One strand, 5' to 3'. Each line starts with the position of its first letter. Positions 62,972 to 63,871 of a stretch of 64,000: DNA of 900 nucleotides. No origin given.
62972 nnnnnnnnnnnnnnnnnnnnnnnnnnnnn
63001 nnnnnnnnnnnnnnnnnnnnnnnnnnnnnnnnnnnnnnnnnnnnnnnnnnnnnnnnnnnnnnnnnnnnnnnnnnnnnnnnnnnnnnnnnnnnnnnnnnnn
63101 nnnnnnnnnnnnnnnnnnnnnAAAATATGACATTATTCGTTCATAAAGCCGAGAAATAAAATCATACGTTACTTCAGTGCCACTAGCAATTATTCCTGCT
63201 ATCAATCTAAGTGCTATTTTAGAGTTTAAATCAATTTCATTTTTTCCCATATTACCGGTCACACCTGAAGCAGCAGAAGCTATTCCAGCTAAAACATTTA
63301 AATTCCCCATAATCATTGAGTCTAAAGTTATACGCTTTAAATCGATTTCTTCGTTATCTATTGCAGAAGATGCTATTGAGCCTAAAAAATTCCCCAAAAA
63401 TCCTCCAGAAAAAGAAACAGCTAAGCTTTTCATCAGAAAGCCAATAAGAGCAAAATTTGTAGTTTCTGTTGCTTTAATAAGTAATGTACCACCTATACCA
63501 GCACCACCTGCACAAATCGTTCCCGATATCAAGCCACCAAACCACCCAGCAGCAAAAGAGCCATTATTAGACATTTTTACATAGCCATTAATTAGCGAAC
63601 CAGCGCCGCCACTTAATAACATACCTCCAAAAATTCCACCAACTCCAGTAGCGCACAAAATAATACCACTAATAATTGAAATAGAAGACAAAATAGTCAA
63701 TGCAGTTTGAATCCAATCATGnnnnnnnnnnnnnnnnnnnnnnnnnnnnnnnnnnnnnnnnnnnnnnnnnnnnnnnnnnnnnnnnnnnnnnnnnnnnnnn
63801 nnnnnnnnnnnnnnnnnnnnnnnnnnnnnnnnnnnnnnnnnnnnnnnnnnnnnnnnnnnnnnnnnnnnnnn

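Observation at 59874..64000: RHS/YD-repeat polymorphic-toxin array whose toxin tips are glycine-zipper-like membrane domains paired with 2TM immunity candidates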

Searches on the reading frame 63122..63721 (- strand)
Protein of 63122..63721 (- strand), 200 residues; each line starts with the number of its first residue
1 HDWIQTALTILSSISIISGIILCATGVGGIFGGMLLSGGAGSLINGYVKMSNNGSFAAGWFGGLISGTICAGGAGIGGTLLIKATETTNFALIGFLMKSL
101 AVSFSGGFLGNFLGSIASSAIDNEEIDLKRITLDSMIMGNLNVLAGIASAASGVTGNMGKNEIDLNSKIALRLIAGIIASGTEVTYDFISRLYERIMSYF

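Call 16: find_homologous_proteins(query=window:63122-63721:-, max_evalue=0.001)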
Query window:63122-63721:- (200 aa): 13 proteins with E <= 0.001 among 1294 candidates.
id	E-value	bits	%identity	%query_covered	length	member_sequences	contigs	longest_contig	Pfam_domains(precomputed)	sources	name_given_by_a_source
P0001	7.7e-60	220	62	95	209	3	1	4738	-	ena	-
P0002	1.1e-59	219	55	100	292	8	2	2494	-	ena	-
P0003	1.8e-59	219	58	95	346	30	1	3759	-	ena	-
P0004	1.7e-43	167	48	99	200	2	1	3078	-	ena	-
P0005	3.0e-42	163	49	96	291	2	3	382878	PF25023.2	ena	-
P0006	6.6e-42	161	49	95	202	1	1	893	-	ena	-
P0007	2.7e-38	150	46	95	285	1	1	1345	-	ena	-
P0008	7.4e-38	148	46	95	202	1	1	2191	-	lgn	-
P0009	1.7e-36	144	47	97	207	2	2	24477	-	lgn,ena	-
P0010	1.5e-35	141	46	95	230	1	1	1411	-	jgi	-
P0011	1.6e-33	134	45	94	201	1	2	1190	-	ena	-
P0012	2.0e-28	117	43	96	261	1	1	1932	-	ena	-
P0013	2.3e-25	108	43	96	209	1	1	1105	-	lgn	-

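Call 25: search_solved_structures(query=A2, max_evalue=10, show_alignments=3)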
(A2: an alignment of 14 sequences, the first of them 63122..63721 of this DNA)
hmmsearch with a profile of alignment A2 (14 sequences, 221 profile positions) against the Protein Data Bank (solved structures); distinct sequences matched with E-value up to 10: 3.
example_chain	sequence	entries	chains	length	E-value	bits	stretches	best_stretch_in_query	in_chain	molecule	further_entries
3qbm_A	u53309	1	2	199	0.29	13.8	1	75-129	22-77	TetR transcriptional regulator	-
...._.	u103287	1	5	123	0.44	13.3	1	111-190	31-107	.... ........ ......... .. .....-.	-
3wxx_B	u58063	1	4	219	2.2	11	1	14-109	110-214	AopB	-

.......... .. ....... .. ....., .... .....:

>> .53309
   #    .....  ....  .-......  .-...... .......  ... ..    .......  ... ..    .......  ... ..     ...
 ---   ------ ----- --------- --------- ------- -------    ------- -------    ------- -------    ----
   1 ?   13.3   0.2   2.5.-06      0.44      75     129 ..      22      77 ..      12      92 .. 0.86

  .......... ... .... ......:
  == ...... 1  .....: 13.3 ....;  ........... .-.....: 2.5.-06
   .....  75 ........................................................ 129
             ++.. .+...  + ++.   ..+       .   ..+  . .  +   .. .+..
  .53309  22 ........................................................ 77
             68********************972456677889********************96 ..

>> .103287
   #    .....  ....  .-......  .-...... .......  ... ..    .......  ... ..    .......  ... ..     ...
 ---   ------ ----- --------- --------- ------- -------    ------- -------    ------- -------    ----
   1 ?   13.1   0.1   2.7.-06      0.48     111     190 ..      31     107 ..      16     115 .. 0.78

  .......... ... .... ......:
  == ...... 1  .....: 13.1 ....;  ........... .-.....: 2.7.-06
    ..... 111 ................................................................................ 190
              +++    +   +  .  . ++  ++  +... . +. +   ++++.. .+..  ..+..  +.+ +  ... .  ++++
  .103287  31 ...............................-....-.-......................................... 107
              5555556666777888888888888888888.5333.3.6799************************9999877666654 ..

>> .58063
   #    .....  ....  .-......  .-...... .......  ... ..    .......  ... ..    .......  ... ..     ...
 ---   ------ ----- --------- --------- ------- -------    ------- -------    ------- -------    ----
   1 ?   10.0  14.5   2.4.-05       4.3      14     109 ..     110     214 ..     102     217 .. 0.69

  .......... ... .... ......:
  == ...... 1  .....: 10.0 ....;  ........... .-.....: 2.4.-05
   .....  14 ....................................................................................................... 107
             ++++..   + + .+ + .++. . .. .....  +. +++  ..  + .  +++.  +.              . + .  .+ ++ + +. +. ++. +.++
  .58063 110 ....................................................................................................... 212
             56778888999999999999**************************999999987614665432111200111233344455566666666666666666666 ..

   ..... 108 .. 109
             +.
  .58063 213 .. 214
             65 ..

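Call 26: predict_structure(alignment_id=A2)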
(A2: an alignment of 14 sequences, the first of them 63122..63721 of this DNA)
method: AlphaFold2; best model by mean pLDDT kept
length: 200 residues; sequences in the alignment: 14
mean_pLDDT: 86.1   pTM: 0.80
mean pLDDT of the five models: 86.1, 86.0, 83.1, 83.1, 74.2
residues with pLDDT >= 90: 51; 70-90: 144; 50-70: 5; < 50: 0
segments of 3 or more residues with pLDDT < 50: none
pLDDT, mean of each block of 10 residues (from residue 1): 84 88 72 86 86 87 90 90 88 91 94 91 88 91 89 82 85 82 81 77
secondary structure, 60 per line:
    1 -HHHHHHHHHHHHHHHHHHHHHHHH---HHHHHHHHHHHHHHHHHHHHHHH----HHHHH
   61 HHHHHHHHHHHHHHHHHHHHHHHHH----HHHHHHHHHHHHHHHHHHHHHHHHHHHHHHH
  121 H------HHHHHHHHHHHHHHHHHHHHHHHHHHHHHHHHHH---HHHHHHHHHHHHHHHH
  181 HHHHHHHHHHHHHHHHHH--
elements in order: H2-25 H29-51 H56-85 H90-121 H128-161 H165-198

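Call 28: search_protein_representatives(alignment_id=A2)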
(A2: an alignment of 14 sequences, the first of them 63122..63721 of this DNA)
Query: 14 sequences, 221 profile positions. Proteins with E-value up to 0.001 (for the whole library): 539; up to 1e-10: 169; up to 1e-30: 38. The best 150 are listed.
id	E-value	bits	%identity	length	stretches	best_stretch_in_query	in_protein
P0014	2.2e-97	341.3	-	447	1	1-220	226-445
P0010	1.2e-89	315.9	-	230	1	1-220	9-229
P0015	1.1e-83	296.4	-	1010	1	1-219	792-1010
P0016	5.4e-82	290.9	-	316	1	2-218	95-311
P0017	1.6e-78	279.6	-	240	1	1-220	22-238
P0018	4.8e-75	268.2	-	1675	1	1-220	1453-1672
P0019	3.2e-73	262.3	-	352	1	1-217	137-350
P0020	2.5e-69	249.5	-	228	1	1-220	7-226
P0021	5.2e-67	241.9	-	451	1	1-217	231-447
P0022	9.9e-65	234.5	-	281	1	1-217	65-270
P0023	2.1e-52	194.2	-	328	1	1-218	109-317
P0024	5.5e-52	192.8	-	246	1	1-220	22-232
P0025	1.2e-51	191.7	-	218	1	13-219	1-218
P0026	1.0e-47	178.9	-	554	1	2-218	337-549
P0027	1.1e-47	178.8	-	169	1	47-204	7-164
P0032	1.3e-43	165.5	-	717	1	2-214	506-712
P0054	5.2e-27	111.2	-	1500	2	1-92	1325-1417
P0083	4.0e-18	82.1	-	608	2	1-113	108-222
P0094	6.0e-17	78.3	-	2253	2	1-90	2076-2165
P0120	9.1e-14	67.9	-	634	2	10-162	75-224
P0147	5.2e-12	62.1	-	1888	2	1-95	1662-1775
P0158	1.8e-11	60.3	-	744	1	1-115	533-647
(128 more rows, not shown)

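Call 30: fold_search(model_id=the predicted structure, library=pdb)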
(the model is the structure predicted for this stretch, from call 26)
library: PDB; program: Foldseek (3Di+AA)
matches with E <= 10: 485; with E <= 0.001: 0
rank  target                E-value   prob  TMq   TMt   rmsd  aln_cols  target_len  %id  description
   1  9u6s_N                8.1e-02  0.75  0.24  0.16  18.7       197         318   12  Cryo-EM structure of the Vo domain of V/A-ATPase in liposomes under no pmf condition,state3 (released 2026-03-25)
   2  6zy3_H                9.3e-02  0.63  0.31  0.26  13.5       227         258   13  Cryo-EM structure of MlaFEDB in complex with phospholipid (released 2020-11-25)
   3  8xma_A                1.2e-01  0.33  0.22  0.17  13.7       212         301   13  Cryo-EM structure of human ZnT1 WT, in the presence of zinc, determined in an outward-facing conformation (released 2024-10-30)
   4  7sf8_A                1.3e-01  0.63  0.32  0.27  14.5       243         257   14  GPR56 (ADGRG1) 7TM domain bound to tethered agonist in complex with G protein heterotrimer (released 2022-04-27)
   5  7cge_A                1.4e-01  0.33  0.24  0.20  15.4       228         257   12  The overall structure of nucleotide free MlaFEDB complex (released 2020-09-09)
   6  8j7v_B                1.7e-01  0.25  0.21  0.17  14.1       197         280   14  Cryo-EM structure of hZnT7-Fab complex in zinc-unbound state, determined in heterogeneous conformations- one subunit i (released 2023-09-20)
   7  7ch7_A                2.1e-01  0.51  0.31  0.26  14.9       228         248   11  Cryo-EM structure of E.coli MlaFEB (released 2021-05-19)
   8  6zy2_E                2.5e-01  0.20  0.22  0.19  14.9       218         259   13  Cryo-EM structure of apo MlaFEDB (released 2020-11-25)
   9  8iy6_R                2.8e-01  0.23  0.22  0.17  19.2       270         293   10  ETB-Gi complex bound to Endotheline-1, focused on receptor (released 2023-08-16)
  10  9kzw_A                2.8e-01  0.15  0.20  0.14  13.2       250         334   13  structure of hZnT1 in apo state (released 2025-09-24)
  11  7mt8_MODEL_1_R        3.3e-01  0.23  0.23  0.16  17.8       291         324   12  Rhodopsin kinase (GRK1)-S5E/S488E/T489E in complex with rhodopsin (released 2021-07-07)
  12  6zy9_E                4.2e-01  0.28  0.29  0.25  12.5       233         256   14  Cryo-EM structure of MlaFEDB in complex with AMP-PNP (released 2020-11-25)
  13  4hyj_B                4.9e-01  0.47  0.33  0.30  12.1       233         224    9  Crystal structure of Exiguobacterium sibiricum rhodopsin (released 2013-07-17)
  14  8zx4_R                4.9e-01  0.15  0.22  0.17  18.1       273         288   11  LPI-bound GPR55 in complex with G13 (released 2024-11-13)
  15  7uw9_h                5.6e-01  0.30  0.26  0.32  15.8       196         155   14  Citrus V-ATPase State 1, H in contact with subunit a (released 2022-07-06)
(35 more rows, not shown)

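Call 31: search_protein_families(library=pfam, max_evalue=0.001, proteins=[P0018, P0054, P0094, P0147, P0032, P0083, P0120])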
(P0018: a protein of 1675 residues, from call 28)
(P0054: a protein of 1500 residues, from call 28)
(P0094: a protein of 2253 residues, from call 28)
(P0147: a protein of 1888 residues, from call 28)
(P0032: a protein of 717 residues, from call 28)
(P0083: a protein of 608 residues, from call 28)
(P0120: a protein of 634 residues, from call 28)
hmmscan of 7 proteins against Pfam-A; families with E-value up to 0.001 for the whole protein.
P0018 (1675 aa): 1 family
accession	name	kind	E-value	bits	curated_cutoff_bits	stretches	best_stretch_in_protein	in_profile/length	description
PF05593.20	RHS_repeat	-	3.3e-11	43.7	22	0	1164-1193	1-31/38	RHS Repeat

P0054 (1500 aa): 1 family
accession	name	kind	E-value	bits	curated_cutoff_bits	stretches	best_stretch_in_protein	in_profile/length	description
PF05593.20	RHS_repeat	-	2.6e-15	56.8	22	0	758-796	1-37/38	RHS Repeat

P0094 (2253 aa): 3 families
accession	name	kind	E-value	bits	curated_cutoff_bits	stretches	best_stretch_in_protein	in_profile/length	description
PF05593.20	RHS_repeat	-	2.4e-23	82.4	22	0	1807-1836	1-30/38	RHS Repeat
PF03527.20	RHS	-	0.00012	22.3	27.9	0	1981-2017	2-38/38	RHS protein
PF13385.13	Laminin_G_3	-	0.0002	22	27.6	0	1583-1663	16-99/151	Concanavalin A-like lectin/glucanases superfamily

P0147 (1888 aa): 1 family
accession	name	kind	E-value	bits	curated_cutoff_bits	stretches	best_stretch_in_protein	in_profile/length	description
PF05593.20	RHS_repeat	-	5.4e-21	74.9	22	0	1386-1415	1-29/38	RHS Repeat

P0032 (717 aa): 1 family
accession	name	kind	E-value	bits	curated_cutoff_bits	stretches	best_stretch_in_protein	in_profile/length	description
PF05593.20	RHS_repeat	-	3.1e-15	56.5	22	2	60-93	1-34/38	RHS Repeat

P0083 (608 aa): 2 families
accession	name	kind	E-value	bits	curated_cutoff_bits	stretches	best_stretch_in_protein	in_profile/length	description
PF05593.20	RHS_repeat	-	0.00014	22.6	22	0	17-41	4-28/38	RHS Repeat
PF02013.21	CBM_10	-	0.00099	20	23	0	395-413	7-25/36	Cellulose or protein binding domain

P0120 (634 aa): 3 families
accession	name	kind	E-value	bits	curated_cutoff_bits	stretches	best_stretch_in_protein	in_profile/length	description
PF13306.12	LRR_5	-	3e-13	50.2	27.7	2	307-361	13-112/127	BspA type Leucine rich repeat region (6 copies)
PF02368.24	Big_2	-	5.9e-09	36.2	22.8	1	524-554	36-66/79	Bacterial Ig-like domain (group 2)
PF00404.24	Dockerin_1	-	1.5e-05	25.5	22.9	1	576-627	1-52/57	Dockerin type I domain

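Call 40: find_encoding_contigs(protein=P0005, flank=10000, max_places=3)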
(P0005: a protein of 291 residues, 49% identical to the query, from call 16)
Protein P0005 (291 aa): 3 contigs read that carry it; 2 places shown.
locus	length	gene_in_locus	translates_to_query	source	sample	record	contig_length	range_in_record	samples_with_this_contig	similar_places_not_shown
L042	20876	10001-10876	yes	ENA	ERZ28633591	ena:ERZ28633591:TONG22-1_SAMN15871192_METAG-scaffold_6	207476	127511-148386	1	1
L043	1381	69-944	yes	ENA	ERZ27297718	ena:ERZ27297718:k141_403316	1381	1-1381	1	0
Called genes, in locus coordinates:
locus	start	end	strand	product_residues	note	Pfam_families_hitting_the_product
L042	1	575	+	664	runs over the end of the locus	PF22745:Nlig-Ia, PF01653:DNA_ligase_aden, PF03120:OB_DNA_ligase, PF03119:DNA_ligase_ZBD (weak), PF14520:HHH_5 (weak), PF12826:HHH_2, PF00533:BRCT, PF12738:PTCB-BRCT (weak), +1 more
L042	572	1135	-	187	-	PF01520:Amidase_3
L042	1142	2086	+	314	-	PF00590:TP_methylase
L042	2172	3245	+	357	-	PF01118:Semialdhyde_dh, PF02774:Semialdhyde_dhC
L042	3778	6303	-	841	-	-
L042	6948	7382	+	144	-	-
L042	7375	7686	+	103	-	-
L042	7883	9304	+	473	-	PF05593:RHS_repeat (faint), PF25023:TEN_YD-shell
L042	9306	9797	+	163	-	-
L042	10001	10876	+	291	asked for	PF25023:TEN_YD-shell (weak)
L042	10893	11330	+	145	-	-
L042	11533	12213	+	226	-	-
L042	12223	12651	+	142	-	-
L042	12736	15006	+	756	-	PF02368:Big_2, PF26918:Ig_Eae (weak)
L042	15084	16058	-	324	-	PF13306:LRR_5, PF13855:LRR_8 (faint), PF13306:LRR_5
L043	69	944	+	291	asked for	PF25023:TEN_YD-shell (weak)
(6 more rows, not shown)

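Call 41: find_encoding_contigs(protein=P0009, flank=10000, max_places=3)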
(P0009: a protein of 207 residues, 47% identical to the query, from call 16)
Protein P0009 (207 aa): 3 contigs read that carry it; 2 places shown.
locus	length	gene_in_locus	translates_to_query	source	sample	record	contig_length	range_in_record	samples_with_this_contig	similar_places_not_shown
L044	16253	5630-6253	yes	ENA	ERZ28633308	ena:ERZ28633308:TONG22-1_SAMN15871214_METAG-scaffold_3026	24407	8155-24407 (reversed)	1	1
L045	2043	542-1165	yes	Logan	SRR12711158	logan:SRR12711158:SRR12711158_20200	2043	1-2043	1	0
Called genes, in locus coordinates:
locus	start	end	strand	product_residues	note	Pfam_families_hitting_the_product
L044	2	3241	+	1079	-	?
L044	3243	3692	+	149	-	-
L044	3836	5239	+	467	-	PF00239:Resolvase, PF07508:Recombinase, PF13408:Zn_ribbon_recom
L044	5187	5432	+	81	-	PF14287:DUF4368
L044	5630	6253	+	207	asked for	-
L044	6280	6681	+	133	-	-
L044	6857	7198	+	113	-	PF00239:Resolvase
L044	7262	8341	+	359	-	PF07508:Recombinase, PF13408:Zn_ribbon_recom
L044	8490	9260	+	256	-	-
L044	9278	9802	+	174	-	-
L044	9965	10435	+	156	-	PF01451:LMWPc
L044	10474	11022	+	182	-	PF00625:Guanylate_kin, PF13238:AAA_18 (faint)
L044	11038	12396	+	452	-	PF01943:Polysacc_synt (faint), PF01554:MatE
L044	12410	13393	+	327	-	PF03590:AsnA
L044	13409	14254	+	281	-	PF08543:Phos_pyr_kin, PF00294:PfkB (faint)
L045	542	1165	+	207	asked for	-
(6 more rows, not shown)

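Call 81: fold_search(model_id=the predicted structure, library=viral)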
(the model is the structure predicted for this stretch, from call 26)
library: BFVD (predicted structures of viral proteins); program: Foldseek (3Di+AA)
matches with E <= 10: 382; with E <= 0.001: 0
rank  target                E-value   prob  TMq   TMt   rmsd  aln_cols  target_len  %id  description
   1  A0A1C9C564            1.5e-01  0.75  0.30  0.20  17.6       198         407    7  Uncharacterized protein [Heterosigma akashiwo virus 01]
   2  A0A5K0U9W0            1.7e-01  0.16  0.18  0.10  15.4       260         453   14  Cation efflux protein transmembrane domain-containing protein [Yasminevirus sp. GU-2018]
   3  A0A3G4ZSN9            1.9e-01  0.66  0.33  0.19  16.6       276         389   10  G-protein coupled receptors family 1 profile domain-containing protein [Edafosvirus sp.]
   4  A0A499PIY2            2.0e-01  0.28  0.23  0.19  13.5       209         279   15  Cation efflux protein transmembrane domain-containing protein [Pistachio ampelovirus A]
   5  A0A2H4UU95            2.2e-01  0.89  0.30  0.42   7.8       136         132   11  Uncharacterized protein [Bodo saltans virus]
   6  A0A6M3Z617            2.3e-01  0.16  0.18  0.18  20.1       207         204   11  P42 (Fragment) [Influenza D virus]
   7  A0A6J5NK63            2.8e-01  0.51  0.26  0.22  15.2       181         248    8  Uncharacterized protein [uncultured Caudovirales phage]
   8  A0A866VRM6            3.2e-01  0.38  0.29  0.22  15.5       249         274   11  G protein-coupled receptor-6.3 [Elephant endotheliotropic herpesvirus 3A]
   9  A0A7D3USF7            3.2e-01  0.25  0.26  0.18  13.7       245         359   11  Inhibitor of apoptosis-promoting bax1 protein [Fadolivirus FV1/VV64]
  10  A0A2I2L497            4.7e-01  0.20  0.23  0.13  19.1       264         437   13  Transmembrane domain-containing protein [Orpheovirus IHUMI-LCC2]
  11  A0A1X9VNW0            4.9e-01  0.16  0.24  0.23  11.9       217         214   14  DUF389 domain-containing protein [Mimivirus AB-566-O17]
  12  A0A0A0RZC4            5.2e-01  0.16  0.23  0.17  18.6       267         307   14  BILF1 [Ateles paniscus lymphocryptovirus 1]
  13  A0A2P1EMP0            5.4e-01  0.21  0.27  0.24  16.2       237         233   12  Mitochondrial carrier protein [Moumouvirus australiensis]
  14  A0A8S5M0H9            5.7e-01  0.21  0.24  0.24  15.9       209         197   10  Tail tape measure protein (Fragment) [Siphoviridae sp. ct37J14]
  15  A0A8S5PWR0            6.0e-01  0.33  0.27  0.26  19.0       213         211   11  Transmembrane protein [Myoviridae sp. ctgsk7]
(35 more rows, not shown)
